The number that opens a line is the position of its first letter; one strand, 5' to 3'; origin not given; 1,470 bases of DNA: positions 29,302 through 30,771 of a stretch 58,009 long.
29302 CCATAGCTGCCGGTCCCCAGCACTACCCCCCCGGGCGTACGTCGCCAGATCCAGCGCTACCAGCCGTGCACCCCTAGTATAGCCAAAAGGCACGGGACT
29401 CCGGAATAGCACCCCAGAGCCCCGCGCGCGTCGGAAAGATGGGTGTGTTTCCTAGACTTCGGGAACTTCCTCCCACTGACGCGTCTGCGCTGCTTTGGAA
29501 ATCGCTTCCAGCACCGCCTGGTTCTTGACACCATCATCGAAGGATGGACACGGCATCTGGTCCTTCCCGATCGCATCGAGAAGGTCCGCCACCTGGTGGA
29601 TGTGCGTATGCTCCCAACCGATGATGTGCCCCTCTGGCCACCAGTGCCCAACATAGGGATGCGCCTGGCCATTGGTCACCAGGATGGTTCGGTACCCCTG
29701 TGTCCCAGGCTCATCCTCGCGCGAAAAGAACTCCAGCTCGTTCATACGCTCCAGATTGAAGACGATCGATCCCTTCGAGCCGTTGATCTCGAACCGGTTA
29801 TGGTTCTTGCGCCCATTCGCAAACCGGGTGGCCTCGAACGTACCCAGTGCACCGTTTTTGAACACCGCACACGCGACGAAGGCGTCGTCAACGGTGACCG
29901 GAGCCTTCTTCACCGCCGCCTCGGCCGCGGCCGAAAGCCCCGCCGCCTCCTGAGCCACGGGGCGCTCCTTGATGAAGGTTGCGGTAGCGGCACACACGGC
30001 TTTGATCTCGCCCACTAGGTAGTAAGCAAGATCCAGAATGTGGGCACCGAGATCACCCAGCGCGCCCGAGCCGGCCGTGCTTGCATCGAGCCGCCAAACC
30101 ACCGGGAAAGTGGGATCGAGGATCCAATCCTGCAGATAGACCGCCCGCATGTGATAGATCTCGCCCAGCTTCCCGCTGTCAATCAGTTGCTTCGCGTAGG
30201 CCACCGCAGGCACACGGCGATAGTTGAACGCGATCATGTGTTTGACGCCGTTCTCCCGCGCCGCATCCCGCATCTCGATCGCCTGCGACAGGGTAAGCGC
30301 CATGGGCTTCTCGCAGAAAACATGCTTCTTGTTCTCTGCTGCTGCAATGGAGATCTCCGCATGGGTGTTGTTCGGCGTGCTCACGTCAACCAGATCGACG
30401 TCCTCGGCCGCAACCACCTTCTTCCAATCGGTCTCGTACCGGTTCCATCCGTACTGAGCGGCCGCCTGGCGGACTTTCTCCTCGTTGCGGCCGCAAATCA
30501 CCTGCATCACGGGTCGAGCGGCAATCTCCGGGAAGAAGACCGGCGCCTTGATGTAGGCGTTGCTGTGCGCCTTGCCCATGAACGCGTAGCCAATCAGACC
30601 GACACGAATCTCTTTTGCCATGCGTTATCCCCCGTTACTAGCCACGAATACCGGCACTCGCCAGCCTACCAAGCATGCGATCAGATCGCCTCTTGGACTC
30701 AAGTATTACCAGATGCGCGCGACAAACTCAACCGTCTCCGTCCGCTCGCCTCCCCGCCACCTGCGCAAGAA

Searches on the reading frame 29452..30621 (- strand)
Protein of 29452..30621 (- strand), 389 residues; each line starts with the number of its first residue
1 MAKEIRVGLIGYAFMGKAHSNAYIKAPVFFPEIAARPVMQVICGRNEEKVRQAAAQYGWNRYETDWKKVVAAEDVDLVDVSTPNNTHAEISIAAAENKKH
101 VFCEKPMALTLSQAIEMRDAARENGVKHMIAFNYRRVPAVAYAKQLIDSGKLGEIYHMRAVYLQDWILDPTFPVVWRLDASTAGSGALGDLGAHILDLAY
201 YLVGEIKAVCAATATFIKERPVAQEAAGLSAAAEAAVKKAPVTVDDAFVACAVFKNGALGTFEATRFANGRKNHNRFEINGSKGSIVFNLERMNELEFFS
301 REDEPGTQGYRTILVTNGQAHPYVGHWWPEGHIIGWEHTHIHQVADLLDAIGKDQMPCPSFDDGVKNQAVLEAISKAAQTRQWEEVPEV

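Call 56: search_protein_families(library=pfam, proteins=[window:29452-30621:-], max_evalue=0.001)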
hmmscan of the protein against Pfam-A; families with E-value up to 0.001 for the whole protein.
window:29452-30621:- (389 aa): 5 families
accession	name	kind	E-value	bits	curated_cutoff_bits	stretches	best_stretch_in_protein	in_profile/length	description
PF22725.1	GFO_IDH_MocA_C3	-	6.3e-34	117.1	27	1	141-287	2-124/124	GFO/IDH/MocA C-terminal domain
PF01408.29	GFO_IDH_MocA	-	1.6e-25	90.6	24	1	5-131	1-119/120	Oxidoreductase family, NAD-binding Rossmann fold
PF02894.22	GFO_IDH_MocA_C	-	6.1e-24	85.5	22.9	1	144-383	1-215/218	Oxidoreductase family, C-terminal alpha/beta domain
PF22685.1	Gal80p_C-like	-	6.8e-07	30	29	1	138-287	1-149/152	Gal80p, C-terminal domain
PF03447.22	NAD_binding_3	-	0.00064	20.9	24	1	41-128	26-113/116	Homoserine dehydrogenase, NAD binding domain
